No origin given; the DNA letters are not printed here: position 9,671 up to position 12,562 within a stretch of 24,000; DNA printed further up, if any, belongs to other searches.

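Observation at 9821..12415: Sulfatase fused to a DJ-1/Hsp31-type domain in one 864-aa polypeptide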

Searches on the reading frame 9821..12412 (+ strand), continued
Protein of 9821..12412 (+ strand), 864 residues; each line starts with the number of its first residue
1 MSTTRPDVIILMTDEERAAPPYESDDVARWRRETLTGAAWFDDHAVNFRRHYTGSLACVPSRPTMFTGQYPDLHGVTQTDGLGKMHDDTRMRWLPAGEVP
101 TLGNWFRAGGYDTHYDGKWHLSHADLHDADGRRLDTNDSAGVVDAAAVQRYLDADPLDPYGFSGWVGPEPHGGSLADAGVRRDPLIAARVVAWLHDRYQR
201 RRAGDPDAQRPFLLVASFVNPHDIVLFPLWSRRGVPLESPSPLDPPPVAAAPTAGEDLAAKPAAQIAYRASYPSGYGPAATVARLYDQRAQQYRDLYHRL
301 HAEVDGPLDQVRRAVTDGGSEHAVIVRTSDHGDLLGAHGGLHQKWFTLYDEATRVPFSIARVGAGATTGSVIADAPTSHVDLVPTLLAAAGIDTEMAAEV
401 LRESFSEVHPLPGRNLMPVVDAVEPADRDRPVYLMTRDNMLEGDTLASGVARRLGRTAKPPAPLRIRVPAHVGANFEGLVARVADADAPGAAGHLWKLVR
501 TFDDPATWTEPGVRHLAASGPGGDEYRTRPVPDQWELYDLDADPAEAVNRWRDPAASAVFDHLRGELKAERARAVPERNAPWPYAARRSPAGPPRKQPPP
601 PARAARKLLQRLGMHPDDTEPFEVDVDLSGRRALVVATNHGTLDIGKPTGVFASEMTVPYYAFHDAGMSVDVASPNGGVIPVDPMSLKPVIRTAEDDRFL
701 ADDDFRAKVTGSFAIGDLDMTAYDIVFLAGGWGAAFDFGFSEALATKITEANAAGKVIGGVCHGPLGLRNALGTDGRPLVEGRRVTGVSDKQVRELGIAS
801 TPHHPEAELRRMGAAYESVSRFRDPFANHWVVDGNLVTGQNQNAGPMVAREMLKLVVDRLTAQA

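Call 8: search_solved_structures(query=window:9821-12412:+, max_evalue=0.01, show_alignments=2)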
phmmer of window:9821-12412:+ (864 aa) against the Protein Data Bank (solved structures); distinct sequences matched with E-value up to 0.01: 51.
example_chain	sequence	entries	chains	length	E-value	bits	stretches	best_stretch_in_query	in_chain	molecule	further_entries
1u9c_A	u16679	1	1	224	1.3e-34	122.6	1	630-853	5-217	APC35852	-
4p5p_A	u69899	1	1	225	2e-30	108.8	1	632-846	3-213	ThiJ/PfpI family protein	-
3n7t_A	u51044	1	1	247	1.8e-20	75.9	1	636-855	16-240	Macrophage binding protein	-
4lru_A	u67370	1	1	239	3.2e-19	71.7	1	639-852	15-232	Glyoxalase III (glutathione-independent)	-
4qyx_A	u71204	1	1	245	9.4e-17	63.6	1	642-845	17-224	Probable chaperone protein HSP31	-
1qvv_A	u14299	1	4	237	1.1e-16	63.3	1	642-845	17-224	YDR533c protein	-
1qvw_A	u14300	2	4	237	1e-15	60.1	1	642-845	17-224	YDR533c protein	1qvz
3mii_A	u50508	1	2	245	2.2e-14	55.7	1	629-845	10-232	Probable chaperone protein HSP33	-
3kkl_A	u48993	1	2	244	2.9e-14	55.3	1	631-845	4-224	Probable chaperone protein HSP33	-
4upk_A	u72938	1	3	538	4.3e-13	51.4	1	239-395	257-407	PHOSPHONATE MONOESTER HYDROLASE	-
6fny_A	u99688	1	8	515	3.3e-12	48.5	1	3-396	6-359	Choline-sulfatase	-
3b5q_A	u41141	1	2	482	1.1e-11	46.8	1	209-394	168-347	Putative sulfatase yidJ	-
5g2t_A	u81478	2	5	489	1.1e-11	46.7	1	209-394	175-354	2-O GLYCOSAMINOGLYCAN SULFATASE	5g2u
7pth_A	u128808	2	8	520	2e-11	45.9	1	1-396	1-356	Choline sulfatase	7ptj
6g5z_A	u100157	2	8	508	7.7e-11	44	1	44-396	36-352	Choline-sulfatase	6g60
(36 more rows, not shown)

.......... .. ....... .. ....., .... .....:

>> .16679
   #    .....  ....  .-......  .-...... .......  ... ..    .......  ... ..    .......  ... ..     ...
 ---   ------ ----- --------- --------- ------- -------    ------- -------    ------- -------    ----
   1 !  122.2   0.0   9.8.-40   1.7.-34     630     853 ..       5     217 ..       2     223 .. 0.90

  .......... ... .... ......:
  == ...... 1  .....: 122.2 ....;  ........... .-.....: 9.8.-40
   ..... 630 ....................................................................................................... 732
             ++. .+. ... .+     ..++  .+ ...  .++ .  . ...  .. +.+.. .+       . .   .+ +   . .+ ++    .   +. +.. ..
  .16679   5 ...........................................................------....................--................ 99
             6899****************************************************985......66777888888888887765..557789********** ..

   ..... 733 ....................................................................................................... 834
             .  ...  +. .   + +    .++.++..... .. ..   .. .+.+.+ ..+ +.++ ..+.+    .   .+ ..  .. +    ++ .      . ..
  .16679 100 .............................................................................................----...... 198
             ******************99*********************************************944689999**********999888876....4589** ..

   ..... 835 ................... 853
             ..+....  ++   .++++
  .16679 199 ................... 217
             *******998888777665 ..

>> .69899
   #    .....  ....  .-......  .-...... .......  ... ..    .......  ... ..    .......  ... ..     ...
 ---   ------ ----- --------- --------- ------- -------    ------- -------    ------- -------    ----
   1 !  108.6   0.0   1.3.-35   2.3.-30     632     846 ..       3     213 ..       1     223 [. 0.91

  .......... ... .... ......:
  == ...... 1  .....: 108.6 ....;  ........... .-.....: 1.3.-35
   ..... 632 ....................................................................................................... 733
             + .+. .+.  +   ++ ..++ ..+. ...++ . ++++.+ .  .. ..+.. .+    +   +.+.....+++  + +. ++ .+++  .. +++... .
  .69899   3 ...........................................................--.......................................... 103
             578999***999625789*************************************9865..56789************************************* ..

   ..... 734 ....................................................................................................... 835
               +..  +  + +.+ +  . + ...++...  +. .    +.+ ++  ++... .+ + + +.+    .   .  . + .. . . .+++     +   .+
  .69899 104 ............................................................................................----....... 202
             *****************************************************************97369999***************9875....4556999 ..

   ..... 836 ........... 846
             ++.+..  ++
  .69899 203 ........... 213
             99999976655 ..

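Call 15: find_related_loci(query=window:9821-12412:+, collection=genome_contigs, flank=8000)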
Query window:9821-12412:+ (864 aa) in genome_contigs; peptide patterns used: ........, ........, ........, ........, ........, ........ (x = any residue, [..] = any of these).
363 stretches matched a pattern; 339 encode a relative of the query (tblastn E <= 1e-3); the best 80 are kept; 80 distinct loci.
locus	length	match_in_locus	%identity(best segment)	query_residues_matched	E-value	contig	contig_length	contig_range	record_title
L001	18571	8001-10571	86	4-860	0e+0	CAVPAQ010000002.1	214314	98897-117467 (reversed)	MAG: uncultured Acidimicrobiaceae bacterium isolate MFD09779.bin.2.222 genome assembly, contig: contig_13572, whole geno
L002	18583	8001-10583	83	4-860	0e+0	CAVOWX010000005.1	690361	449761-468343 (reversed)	MAG: uncultured Acidimicrobiaceae bacterium isolate MFD09964.bin.2.209 genome assembly, contig: contig_16294, whole geno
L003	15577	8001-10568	81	1-857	0e+0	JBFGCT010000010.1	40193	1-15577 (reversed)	MAG: Ilumatobacteraceae bacterium isolate Mix_sand02.2020.12.D.14 k141_3204322_length_40193_cov_18.5757, whole genome sh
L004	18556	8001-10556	81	3-856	0e+0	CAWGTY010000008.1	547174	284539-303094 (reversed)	MAG: uncultured Acidimicrobiaceae bacterium isolate MFD09779.bin.1.277 genome assembly, contig: contig_37225, whole geno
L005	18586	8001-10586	77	3-862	0e+0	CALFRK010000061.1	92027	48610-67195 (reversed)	MAG TPA_asm: uncultured Ilumatobacter sp. isolate ERR2206756_bin.66_CONCOCT_v1.1_MAG genome assembly, contig: ERZ887841.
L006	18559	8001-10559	78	1-856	0e+0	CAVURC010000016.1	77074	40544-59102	MAG: Ilumatobacteraceae bacterium isolate MFD09730.bin.2.80 genome assembly, contig: contig_38394, whole genome shotgun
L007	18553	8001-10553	79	2-857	0e+0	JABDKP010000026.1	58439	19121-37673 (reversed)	MAG: Ilumatobacter sp. isolate SS_bin_52 k127_951674, whole genome shotgun sequence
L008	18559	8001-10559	77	1-856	0e+0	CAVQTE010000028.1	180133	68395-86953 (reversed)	MAG: Ilumatobacteraceae bacterium isolate MFD00032.bin.2.104 genome assembly, contig: contig_70382, whole genome shotgun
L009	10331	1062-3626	75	4-864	0e+0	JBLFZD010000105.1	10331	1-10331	MAG: Ilumatobacter sp. isolate 3300053784_11 Ga0535638_0009486, whole genome shotgun sequence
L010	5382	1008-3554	75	2-856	0e+0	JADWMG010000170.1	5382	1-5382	MAG: Actinomycetota bacterium isolate Sva-07 scaffold_9997, whole genome shotgun sequence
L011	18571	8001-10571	77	1-863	0e+0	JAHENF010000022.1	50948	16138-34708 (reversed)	MAG: Ilumatobacteraceae bacterium isolate Ww99 NODE_976_length_50948_cov_14.277943, whole genome shotgun sequence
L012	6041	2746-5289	76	4-857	0e+0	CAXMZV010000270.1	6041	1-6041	MAG: uncultured Ilumatobacter sp. isolate metabat.Sval_Feb_contigs_bigger1000.bin.32 genome assembly, contig: 270, whole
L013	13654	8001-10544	77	4-857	0e+0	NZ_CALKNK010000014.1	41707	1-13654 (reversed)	MAG: uncultured Ilumatobacter sp. isolate S4_Bin_Bin_20_sub_1 c_000000002393, whole genome shotgun sequence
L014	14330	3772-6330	75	3-857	0e+0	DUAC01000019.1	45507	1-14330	MAG TPA_asm: Acidimicrobiia bacterium isolate UWMA-0264 NODE_1158_length_45507_cov_1.443402, whole genome shotgun sequen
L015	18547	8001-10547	78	1-854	0e+0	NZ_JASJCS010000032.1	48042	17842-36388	MAG: Ilumatobacter sp. isolate MO_167.B34 MO_167.c_814, whole genome shotgun sequence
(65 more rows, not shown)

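Call 23: search_protein_representatives(protein=window:9821-12412:+)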
Query: 864 residues. Proteins with E-value up to 0.001 (for the whole library): 10950; up to 1e-10: 3117; up to 1e-30: 508. The best 150 are listed.
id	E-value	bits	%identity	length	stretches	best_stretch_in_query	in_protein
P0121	0.0e+00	1353.6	71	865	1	3-860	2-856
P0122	1.0e-247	841.0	68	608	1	3-591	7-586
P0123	1.0e-244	831.1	74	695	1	4-506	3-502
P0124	2.8e-243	826.3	65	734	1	4-587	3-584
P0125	2.3e-224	763.8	80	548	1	4-422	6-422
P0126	4.9e-214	729.6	58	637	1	130-777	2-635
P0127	1.9e-202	691.2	72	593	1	328-773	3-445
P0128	5.9e-199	679.7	72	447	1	272-724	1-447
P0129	1.4e-195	668.6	73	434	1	417-858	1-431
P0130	7.2e-159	547.1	75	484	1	148-492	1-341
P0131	1.0e-156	539.9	48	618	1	1-593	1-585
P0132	2.4e-151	522.1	53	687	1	76-605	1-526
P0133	1.1e-138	480.2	67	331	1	531-856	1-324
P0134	4.0e-133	461.9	78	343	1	99-372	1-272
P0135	1.4e-124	433.6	72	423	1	26-318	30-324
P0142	4.2e-115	402.3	41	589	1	4-588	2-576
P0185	1.6e-83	297.7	38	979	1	5-551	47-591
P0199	6.1e-78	279.3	43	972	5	4-205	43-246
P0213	3.5e-72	260.2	57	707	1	628-857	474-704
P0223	3.0e-70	253.9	38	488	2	631-846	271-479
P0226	1.6e-69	251.4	52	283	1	606-857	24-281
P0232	4.3e-68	246.7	52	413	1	608-859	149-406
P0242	2.3e-66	241.0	35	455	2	636-857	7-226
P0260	7.4e-63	229.4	51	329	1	631-859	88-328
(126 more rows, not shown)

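Call 24: search_protein_families(library=pfam, proteins=[P0213, P0223, P0232, P0242, P0260, P0226, P0131, P0142, P0185, P0199], max_evalue=0.001)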
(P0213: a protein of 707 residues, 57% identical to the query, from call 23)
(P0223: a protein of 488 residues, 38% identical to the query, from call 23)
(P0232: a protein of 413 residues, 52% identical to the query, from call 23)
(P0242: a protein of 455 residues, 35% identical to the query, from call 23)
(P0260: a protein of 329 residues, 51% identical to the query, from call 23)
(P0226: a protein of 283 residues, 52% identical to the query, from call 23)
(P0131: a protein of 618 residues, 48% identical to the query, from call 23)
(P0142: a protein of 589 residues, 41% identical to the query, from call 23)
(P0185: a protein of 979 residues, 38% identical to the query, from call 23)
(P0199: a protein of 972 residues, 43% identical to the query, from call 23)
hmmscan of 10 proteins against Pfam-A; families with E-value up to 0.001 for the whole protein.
P0213 (707 aa): 5 families
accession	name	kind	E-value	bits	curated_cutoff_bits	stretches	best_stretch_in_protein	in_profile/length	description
PF00753.33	Lactamase_B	-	2.4e-17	63.9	22.7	1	114-291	2-161/196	Metallo-beta-lactamase superfamily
PF12706.13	Lactamase_B_2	-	3.3e-17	63.2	27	1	130-355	3-200/200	Beta-lactamase superfamily domain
PF01965.30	DJ-1_PfpI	-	1.8e-11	44.6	26.6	1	497-700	10-163/165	DJ-1/PfpI family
PF23023.1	Anti-Pycsar_Apyc1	-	9.4e-05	22.4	50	1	121-172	23-74/250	Anti-Pycsar protein Apyc1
PF07661.19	MORN_2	-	0.00058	20.2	29.6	0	423-442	1-20/22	MORN repeat variant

P0223 (488 aa): 2 families
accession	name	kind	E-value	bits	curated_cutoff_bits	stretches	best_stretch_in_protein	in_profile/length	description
PF01965.30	DJ-1_PfpI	-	1.4e-34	119.7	26.6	2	292-480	13-157/165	DJ-1/PfpI family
PF17124.11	ThiJ_like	-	6.5e-15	55.9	30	1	287-410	3-144/186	ThiJ/PfpI family-like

P0232 (413 aa): 2 families
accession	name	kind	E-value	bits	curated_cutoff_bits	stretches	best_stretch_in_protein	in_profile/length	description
PF01965.30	DJ-1_PfpI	-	1e-10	42.1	26.6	1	198-332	14-120/165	DJ-1/PfpI family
PF17124.11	ThiJ_like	-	4.5e-06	27.1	30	1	194-319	5-144/186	ThiJ/PfpI family-like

P0242 (455 aa): 2 families
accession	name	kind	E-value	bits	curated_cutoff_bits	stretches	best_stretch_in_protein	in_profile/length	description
PF01965.30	DJ-1_PfpI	-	1.4e-31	109.9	26.6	2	27-223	15-164/165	DJ-1/PfpI family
PF17124.11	ThiJ_like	-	1.2e-12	48.5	30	1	20-141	3-139/186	ThiJ/PfpI family-like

P0260 (329 aa): 1 family
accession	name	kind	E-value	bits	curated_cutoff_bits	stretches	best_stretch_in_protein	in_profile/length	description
PF01965.30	DJ-1_PfpI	-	7.3e-14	52.3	26.6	1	109-323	11-164/165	DJ-1/PfpI family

P0226 (283 aa): 2 families
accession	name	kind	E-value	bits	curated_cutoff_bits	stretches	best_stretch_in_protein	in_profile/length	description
PF01965.30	DJ-1_PfpI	-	9.4e-06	26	26.6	1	73-214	12-125/165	DJ-1/PfpI family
PF17124.11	ThiJ_like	-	0.00016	22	30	0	71-196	5-144/186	ThiJ/PfpI family-like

P0131 (618 aa): 4 families
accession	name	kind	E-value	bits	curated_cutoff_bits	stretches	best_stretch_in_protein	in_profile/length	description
PF00884.28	Sulfatase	-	3.1e-44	152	25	1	6-390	1-300/301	Sulfatase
PF16347.10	SGSH_C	-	9.8e-11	42.5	29.3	1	527-565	114-152/154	N-sulphoglucosamine sulphohydrolase, C-terminal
PF02995.22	DUF229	-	2.7e-05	23.5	25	1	293-341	304-352/496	Protein of unknown function (DUF229)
PF01663.27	Phosphodiest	-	5.3e-05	23.4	23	0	33-78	18-64/342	Type I phosphodiesterase / nucleotide pyrophosphatase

P0142 (589 aa): 3 families
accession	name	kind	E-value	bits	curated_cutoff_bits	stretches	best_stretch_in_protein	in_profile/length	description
PF00884.28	Sulfatase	-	3.6e-44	151.7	25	1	4-388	1-300/301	Sulfatase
PF16347.10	SGSH_C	-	7.7e-15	55.8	29.3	2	342-391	11-55/154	N-sulphoglucosamine sulphohydrolase, C-terminal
PF02995.22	DUF229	-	0.00011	21.5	25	1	287-400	303-416/496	Protein of unknown function (DUF229)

P0185 (979 aa): 4 families
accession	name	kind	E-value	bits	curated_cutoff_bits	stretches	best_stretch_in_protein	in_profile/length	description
PF00884.28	Sulfatase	-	5.5e-46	157.7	25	1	48-433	1-300/301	Sulfatase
PF16347.10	SGSH_C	-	2.2e-10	41.3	29.3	0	392-435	11-54/154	N-sulphoglucosamine sulphohydrolase, C-terminal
PF01663.27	Phosphodiest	-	1.2e-05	25.5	23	0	345-376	189-220/342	Type I phosphodiesterase / nucleotide pyrophosphatase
PF02995.22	DUF229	-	3.6e-05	23.1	25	1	340-410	306-372/496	Protein of unknown function (DUF229)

P0199 (972 aa): 1 family
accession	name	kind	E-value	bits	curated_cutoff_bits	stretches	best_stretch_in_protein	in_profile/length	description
PF00884.28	Sulfatase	-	4.8e-32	111.9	25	2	298-466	150-280/301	Sulfatase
